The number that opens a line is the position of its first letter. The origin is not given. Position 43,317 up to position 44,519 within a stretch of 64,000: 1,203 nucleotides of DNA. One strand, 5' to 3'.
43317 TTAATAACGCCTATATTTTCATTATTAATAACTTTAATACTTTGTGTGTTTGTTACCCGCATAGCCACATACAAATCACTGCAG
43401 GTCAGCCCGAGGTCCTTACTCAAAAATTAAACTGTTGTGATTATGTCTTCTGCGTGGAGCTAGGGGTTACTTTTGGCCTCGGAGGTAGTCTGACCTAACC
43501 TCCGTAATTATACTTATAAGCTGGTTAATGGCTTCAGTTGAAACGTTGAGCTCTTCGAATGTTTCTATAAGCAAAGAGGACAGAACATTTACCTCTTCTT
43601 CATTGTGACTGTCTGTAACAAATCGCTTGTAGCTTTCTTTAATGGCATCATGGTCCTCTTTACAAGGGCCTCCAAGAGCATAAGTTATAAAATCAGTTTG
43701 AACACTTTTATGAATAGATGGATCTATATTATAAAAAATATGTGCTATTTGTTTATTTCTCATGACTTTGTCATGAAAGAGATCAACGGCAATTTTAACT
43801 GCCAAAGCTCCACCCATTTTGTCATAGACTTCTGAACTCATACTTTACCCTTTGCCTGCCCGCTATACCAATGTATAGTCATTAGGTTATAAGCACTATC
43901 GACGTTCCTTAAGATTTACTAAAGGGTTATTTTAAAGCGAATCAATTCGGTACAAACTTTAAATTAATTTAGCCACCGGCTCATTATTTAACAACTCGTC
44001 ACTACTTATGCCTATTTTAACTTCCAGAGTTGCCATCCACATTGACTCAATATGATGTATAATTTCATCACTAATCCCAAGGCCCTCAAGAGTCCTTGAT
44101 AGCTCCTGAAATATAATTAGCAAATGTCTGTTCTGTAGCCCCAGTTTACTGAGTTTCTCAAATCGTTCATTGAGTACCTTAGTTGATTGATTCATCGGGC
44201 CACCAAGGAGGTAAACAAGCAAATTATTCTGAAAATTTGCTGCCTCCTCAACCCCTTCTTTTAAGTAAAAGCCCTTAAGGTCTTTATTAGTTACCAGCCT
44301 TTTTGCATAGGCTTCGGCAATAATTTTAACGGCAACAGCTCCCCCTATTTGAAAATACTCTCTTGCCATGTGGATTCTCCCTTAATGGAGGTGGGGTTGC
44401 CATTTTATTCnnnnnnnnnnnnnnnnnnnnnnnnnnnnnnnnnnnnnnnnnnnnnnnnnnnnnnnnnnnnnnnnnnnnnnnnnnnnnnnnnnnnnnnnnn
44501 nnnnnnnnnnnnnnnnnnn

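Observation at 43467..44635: Tandem truncated-hemoglobin-fold paralogues that appear to lack the proximal histidine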

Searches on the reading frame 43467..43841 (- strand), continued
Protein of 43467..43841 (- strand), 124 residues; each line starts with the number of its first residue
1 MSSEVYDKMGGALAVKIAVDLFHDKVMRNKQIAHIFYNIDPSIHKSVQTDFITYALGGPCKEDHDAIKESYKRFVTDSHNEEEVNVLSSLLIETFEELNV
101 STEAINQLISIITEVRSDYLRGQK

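Call 40: predict_structure(alignment_id=A3)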
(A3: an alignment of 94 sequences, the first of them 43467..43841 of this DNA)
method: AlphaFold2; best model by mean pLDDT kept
length: 124 residues; sequences in the alignment: 94
mean_pLDDT: 84.3   pTM: 0.75
mean pLDDT of the five models: 84.3, 83.8, 81.9, 80.2, 79.1
residues with pLDDT >= 90: 26; 70-90: 89; 50-70: 8; < 50: 1
segments of 3 or more residues with pLDDT < 50: none
pLDDT, mean of each block of 10 residues (from residue 1): 76 91 92 86 87 87 83 74 86 90 87 80 62
secondary structure, 60 per line:
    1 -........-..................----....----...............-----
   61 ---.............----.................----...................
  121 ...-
elements in order: H2-9 H11-28 H33-36 H41-55 H64-76 H81-97 H102-123

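Call 43: fold_search(model_id=the predicted structure, library=pdb)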
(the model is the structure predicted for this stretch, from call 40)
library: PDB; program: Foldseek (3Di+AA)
matches with E <= 10: 585; with E <= 0.001: 31
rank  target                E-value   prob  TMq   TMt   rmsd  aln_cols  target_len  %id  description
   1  3aq9_A                1.3e-05  1.00  0.76  0.80   2.7       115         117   31  Crystal structure of truncated hemoglobin from Tetrahymena pyriformis, Q50E mutant, Fe(III) form (released 2011-04-20)
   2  3aq5_A                1.6e-05  1.00  0.76  0.80   2.8       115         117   32  Crystal structure of truncated hemoglobin from Tetrahymena pyriformis, Fe(II)-O2 form (released 2011-04-20)
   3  3aq7_A                1.6e-05  1.00  0.76  0.80   2.8       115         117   32  Crystal structure of truncated hemoglobin from Tetrahymena pyriformis, Y25F mutant, Fe(III) form (released 2011-04-20)
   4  3aq8_A                1.8e-05  1.00  0.76  0.80   2.8       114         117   32  Crystal structure of truncated hemoglobin from Tetrahymena pyriformis, Q46E mutant, Fe(III) form (released 2011-04-20)
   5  1dly                  1.8e-05  1.00  0.75  0.76   3.1       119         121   26  X-RAY CRYSTAL STRUCTURE OF HEMOGLOBIN FROM THE GREEN UNICELLULAR ALGA CHLAMYDOMONAS EUGAMETOS (released 2000-09-20)
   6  6cii                  1.9e-05  1.00  0.76  0.76   2.9       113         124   28  Crystal structure of Chlamydomonas reinhardtii THB1 in the cyanomet state (released 2018-04-25)
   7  2gkn_B                1.9e-05  1.00  0.76  0.75   2.6       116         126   22  Crystal structure of Mycobacterium tuberculosis trHbN, GlnE11Val mutant (released 2006-09-19)
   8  2gl3_B                2.0e-05  1.00  0.73  0.71   3.2       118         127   21  Crystal structure of Mycobacterium tuberculosis trHbN, TyrB10Phe GlnE11Val mutant (released 2006-09-19)
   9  4xdi_A                3.5e-05  1.00  0.70  0.69   3.4       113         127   28  Structure of Chlamydomonas reinhardtii THB1 (released 2015-01-21)
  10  2gkm_B                3.6e-05  1.00  0.77  0.76   2.7       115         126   23  Crystal structure of Mycobacterium tuberculosis trHbN TyrB10Phe mutant (released 2006-09-19)
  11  1s56_A                4.4e-05  1.00  0.76  0.74   2.6       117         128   22  Crystal Structure of "Truncated" Hemoglobin N (HbN) from Mycobacterium tuberculosis, Soaked with Xe Atoms (released 2004-06-29)
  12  2gkm_A                4.7e-05  1.00  0.76  0.74   2.6       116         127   22  Crystal structure of Mycobacterium tuberculosis trHbN TyrB10Phe mutant (released 2006-09-19)
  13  1idr_A                5.7e-05  1.00  0.77  0.75   2.7       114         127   24  CRYSTAL STRUCTURE OF THE TRUNCATED-HEMOGLOBIN-N FROM MYCOBACTERIUM TUBERCULOSIS (released 2001-08-22)
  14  2gln_B                6.6e-05  1.00  0.77  0.72   2.7       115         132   23  Crystal structure of Mycobacterium tuberculosis trHbN, GlnE11Ala mutant (released 2006-09-19)
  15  6bme_A                9.4e-05  1.00  0.72  0.70   3.2       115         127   23  Crystal structure of Chlamydomonas reinhardtii THB4 (released 2017-12-20)
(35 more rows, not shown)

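Call 63: search_protein_families(library=phrogs, proteins=[window:43467-43841:-], max_evalue=1)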
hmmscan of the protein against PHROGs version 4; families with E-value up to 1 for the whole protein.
window:43467-43841:- (124 aa): 4 families
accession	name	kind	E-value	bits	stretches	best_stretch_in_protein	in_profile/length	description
phrog_5340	-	head and packaging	0.0024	18.7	1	11-42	3-34/65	terminase large subunit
phrog_35957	-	unknown function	0.057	14.3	1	61-109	111-159/249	-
phrog_6998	-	unknown function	0.16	13.1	1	52-81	15-44/71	-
phrog_9315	-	head and packaging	0.19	12.5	0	9-83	3-81/130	terminase large subunit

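Call 75: find_encoding_contigs(protein=P0171, flank=4000, max_places=2)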
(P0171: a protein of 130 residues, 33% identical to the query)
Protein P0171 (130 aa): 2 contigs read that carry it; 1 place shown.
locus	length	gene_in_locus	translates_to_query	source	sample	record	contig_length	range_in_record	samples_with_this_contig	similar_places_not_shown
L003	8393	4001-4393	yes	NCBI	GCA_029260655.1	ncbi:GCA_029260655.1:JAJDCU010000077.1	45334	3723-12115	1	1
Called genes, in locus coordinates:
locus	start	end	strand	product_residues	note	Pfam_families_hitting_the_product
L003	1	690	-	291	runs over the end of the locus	-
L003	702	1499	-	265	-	-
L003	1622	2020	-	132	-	-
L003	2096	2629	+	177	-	PF25087:GMPPB_C (weak), PF25084:LbH_EIF2B (weak), PF14602:Hexapep_2 (weak), PF00132:Hexapep (weak)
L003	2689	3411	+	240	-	PF00977:His_biosynth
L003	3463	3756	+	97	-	-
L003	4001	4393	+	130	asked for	PF01152:Bac_globin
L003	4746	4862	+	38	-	-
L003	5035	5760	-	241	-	-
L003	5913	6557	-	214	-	PF00551:Formyl_trans_N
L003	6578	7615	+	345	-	PF00749:tRNA-synt_1c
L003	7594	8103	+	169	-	PF02643:DUF192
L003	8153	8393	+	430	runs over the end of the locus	PF07228:SpoIIE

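Call 76: find_encoding_contigs(protein=P0228, flank=4000, max_places=2)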
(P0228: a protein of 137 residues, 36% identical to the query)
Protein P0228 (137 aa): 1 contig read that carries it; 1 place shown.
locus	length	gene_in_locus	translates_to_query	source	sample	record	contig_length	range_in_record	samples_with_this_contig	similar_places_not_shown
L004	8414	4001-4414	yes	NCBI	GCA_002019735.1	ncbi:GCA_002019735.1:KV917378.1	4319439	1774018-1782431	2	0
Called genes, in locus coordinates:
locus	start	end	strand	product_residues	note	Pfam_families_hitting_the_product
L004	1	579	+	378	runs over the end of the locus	PF23540:DesK_N, PF07730:HisKA_3, PF13581:HATPase_c_2 (weak), PF02518:HATPase_c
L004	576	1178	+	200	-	PF00072:Response_reg, PF00196:GerE, PF04545:Sigma70_r4 (weak), PF08281:Sigma70_r4_2 (weak)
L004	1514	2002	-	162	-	PF14091:DUF4269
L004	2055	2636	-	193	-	PF13302:Acetyltransf_3, PF00583:Acetyltransf_1, PF13420:Acetyltransf_4 (weak)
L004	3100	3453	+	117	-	PF18910:DUF5665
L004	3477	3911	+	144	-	PF06103:DUF948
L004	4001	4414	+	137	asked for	PF01152:Bac_globin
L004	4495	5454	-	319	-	PF12679:ABC2_membrane_2, PF12698:ABC2_membrane_3, PF10920:DUF2705, PF12730:ABC2_membrane_4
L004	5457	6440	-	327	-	PF00005:ABC_tran, PF13304:AAA_21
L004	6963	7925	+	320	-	PF01497:Peripla_BP_2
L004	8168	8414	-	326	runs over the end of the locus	PF01966:HD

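Call 77: find_related_loci(query=A1, collection=metagenome_contigs, flank=5000)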
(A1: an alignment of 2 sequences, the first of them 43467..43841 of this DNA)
Query A1 (124 aa) in metagenome_contigs; peptide patterns used: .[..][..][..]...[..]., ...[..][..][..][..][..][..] (x = any residue, [..] = any of these).
353 stretches matched a pattern, but none encodes a relative of the query by tblastn (E <= 1e-3).

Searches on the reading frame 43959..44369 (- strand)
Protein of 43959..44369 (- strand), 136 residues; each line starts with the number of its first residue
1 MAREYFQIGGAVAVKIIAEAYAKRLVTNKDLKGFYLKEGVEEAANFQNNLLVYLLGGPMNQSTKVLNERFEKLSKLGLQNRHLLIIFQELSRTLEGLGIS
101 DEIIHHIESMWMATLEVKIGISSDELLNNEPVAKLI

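Call 3: search_protein_families(library=pfam, proteins=[window:43959-44369:-], max_evalue=1)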
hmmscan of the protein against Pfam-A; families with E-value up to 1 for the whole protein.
window:43959-44369:- (136 aa): 0 families

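Call 4: search_protein_families(library=ncbifam, proteins=[window:43959-44369:-], max_evalue=1)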
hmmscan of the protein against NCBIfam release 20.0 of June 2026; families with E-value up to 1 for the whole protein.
window:43959-44369:- (136 aa): 1 family
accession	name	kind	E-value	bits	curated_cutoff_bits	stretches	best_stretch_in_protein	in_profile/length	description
NF000990.0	PRK00103.2-4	equivalog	0.11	12.4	207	1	39-86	88-137/157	23S rRNA (pseudouridine(1915)-N(3))-methyltransferase RlmH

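Call 6: search_solved_structures(query=window:43959-44369:-, max_evalue=10, show_alignments=3)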
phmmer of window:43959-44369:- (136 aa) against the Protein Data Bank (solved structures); distinct sequences matched with E-value up to 10: 22.
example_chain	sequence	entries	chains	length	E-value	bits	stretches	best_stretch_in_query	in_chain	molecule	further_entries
3aq8_A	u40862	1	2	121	3.4e-09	40.1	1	5-107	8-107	Group 1 truncated hemoglobin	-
3aq5_A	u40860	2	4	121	3.4e-09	40.1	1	5-107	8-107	Group 1 truncated hemoglobin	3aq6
3aq7_A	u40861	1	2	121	3.5e-09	40.1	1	5-107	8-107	Group 1 truncated hemoglobin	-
3aq9_A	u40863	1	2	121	9.1e-09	38.7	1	5-107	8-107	Group 1 truncated hemoglobin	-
1s69_A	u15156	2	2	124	2.6e-06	30.8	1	3-109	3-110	Cyanoglobin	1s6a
2hz2_A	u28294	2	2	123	4.1e-06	30.1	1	5-109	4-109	Cyanoglobin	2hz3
1mwb_A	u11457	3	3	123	4.2e-06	30.1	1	5-109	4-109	Cyanoglobin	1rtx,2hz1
2ksc_A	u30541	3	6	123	6e-05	26.4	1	5-108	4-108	Cyanoglobin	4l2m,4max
4xdi_A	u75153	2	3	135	0.00011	25.5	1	5-104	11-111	Chlamydomonas reinhardtii THB1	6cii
6bme_A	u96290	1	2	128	0.0072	19.7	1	6-106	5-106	Truncated hemoglobin 4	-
5ab8_A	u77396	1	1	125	0.027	17.8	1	5-110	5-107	GROUP 1 TRUNCATED HEMOGLOBIN GLBN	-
1idr_A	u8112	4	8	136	0.034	17.5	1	5-110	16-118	HEMOGLOBIN HBN | Hemoglobin-like protein HbN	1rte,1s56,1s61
2gkm_A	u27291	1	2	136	0.035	17.5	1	5-110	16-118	Hemoglobin-like protein HbN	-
2bkm_A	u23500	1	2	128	0.048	17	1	5-59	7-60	TRUNCATED HEMOGLOBIN FROM GEOBACILLUS STEAROTHERMOPHILUS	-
1uvx_A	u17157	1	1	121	0.066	16.6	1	6-106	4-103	GLOBIN LI637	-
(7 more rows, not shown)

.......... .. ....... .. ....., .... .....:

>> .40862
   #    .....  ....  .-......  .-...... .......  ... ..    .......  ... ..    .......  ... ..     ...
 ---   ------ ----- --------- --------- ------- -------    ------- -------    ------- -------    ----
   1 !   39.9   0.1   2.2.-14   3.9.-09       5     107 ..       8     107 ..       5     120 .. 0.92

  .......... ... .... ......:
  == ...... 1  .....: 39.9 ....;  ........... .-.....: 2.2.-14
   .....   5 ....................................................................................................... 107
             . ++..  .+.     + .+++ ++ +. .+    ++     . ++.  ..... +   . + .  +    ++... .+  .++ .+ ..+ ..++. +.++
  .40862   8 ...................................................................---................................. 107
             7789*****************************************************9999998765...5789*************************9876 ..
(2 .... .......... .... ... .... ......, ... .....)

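Call 8: find_homologous_proteins(query=window:43959-44369:-, max_evalue=0.001)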
Query window:43959-44369:- (136 aa): 1 proteins with E <= 0.001 among 15 candidates.
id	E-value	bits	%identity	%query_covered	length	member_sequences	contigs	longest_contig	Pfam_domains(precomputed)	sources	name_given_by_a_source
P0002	2.1e-80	285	100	100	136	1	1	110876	-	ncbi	-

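Call 41: predict_structure(alignment_id=A4)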
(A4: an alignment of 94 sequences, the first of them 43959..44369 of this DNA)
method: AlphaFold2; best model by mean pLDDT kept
length: 136 residues; sequences in the alignment: 94
mean_pLDDT: 87.8   pTM: 0.78
mean pLDDT of the five models: 87.8, 87.4, 86.8, 86.5, 85.1
residues with pLDDT >= 90: 82; 70-90: 44; 50-70: 7; < 50: 3
segments of 3 or more residues with pLDDT < 50: 134-136
pLDDT, mean of each block of 10 residues (from residue 1): 84 96 96 91 93 90 88 91 93 95 91 83 74 48
secondary structure, 60 per line:
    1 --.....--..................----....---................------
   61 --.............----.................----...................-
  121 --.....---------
elements in order: H3-7 H10-27 H32-35 H39-54 H63-75 H80-96 H101-119 H123-127

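Call 47: fold_search(model_id=the predicted structure, library=pdb)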
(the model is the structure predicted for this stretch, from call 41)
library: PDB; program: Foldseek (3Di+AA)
matches with E <= 10: 426; with E <= 0.001: 17
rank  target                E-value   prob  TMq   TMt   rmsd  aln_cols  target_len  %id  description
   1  2gl3_B                1.5e-04  1.00  0.69  0.73   2.7       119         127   21  Crystal structure of Mycobacterium tuberculosis trHbN, TyrB10Phe GlnE11Val mutant (released 2006-09-19)
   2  2gl3_A                2.9e-04  1.00  0.68  0.71   2.8       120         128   22  Crystal structure of Mycobacterium tuberculosis trHbN, TyrB10Phe GlnE11Val mutant (released 2006-09-19)
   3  2gln_A                3.4e-04  1.00  0.67  0.71   2.8       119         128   22  Crystal structure of Mycobacterium tuberculosis trHbN, GlnE11Ala mutant (released 2006-09-19)
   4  2gkn_B                4.0e-04  1.00  0.68  0.73   2.7       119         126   21  Crystal structure of Mycobacterium tuberculosis trHbN, GlnE11Val mutant (released 2006-09-19)
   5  2gkn_A                4.0e-04  1.00  0.67  0.72   2.9       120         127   22  Crystal structure of Mycobacterium tuberculosis trHbN, GlnE11Val mutant (released 2006-09-19)
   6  2gkm_A                4.2e-04  1.00  0.67  0.72   2.8       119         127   23  Crystal structure of Mycobacterium tuberculosis trHbN TyrB10Phe mutant (released 2006-09-19)
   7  2gkm_B                5.7e-04  1.00  0.69  0.74   2.7       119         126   22  Crystal structure of Mycobacterium tuberculosis trHbN TyrB10Phe mutant (released 2006-09-19)
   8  3aq9_A                6.0e-04  1.00  0.73  0.83   2.1       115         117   25  Crystal structure of truncated hemoglobin from Tetrahymena pyriformis, Q50E mutant, Fe(III) form (released 2011-04-20)
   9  1s56_B                6.0e-04  1.00  0.69  0.69   2.7       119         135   22  Crystal Structure of "Truncated" Hemoglobin N (HbN) from Mycobacterium tuberculosis, Soaked with Xe Atoms (released 2004-06-29)
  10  2gln_B                6.3e-04  1.00  0.69  0.70   2.7       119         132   21  Crystal structure of Mycobacterium tuberculosis trHbN, GlnE11Ala mutant (released 2006-09-19)
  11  1s56_A                7.0e-04  1.00  0.67  0.71   2.9       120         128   22  Crystal Structure of "Truncated" Hemoglobin N (HbN) from Mycobacterium tuberculosis, Soaked with Xe Atoms (released 2004-06-29)
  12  3aq5_A                7.3e-04  1.00  0.73  0.84   2.1       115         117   26  Crystal structure of truncated hemoglobin from Tetrahymena pyriformis, Fe(II)-O2 form (released 2011-04-20)
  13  1dlw                  7.3e-04  1.00  0.68  0.79   2.5       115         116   16  X-RAY CRYSTAL STRUCTURE OF TRUNCATED HEMOGLOBIN FROM P.CAUDATUM. (released 2000-09-20)
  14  3aq7_A                7.7e-04  1.00  0.73  0.83   2.2       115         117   26  Crystal structure of truncated hemoglobin from Tetrahymena pyriformis, Y25F mutant, Fe(III) form (released 2011-04-20)
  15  3aq8_A                8.5e-04  1.00  0.72  0.83   2.0       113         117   26  Crystal structure of truncated hemoglobin from Tetrahymena pyriformis, Q46E mutant, Fe(III) form (released 2011-04-20)
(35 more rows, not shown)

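Call 63: search_protein_families(library=phrogs, proteins=[window:43959-44369:-], max_evalue=1)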
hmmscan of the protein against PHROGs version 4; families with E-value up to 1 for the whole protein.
window:43959-44369:- (136 aa): 0 families
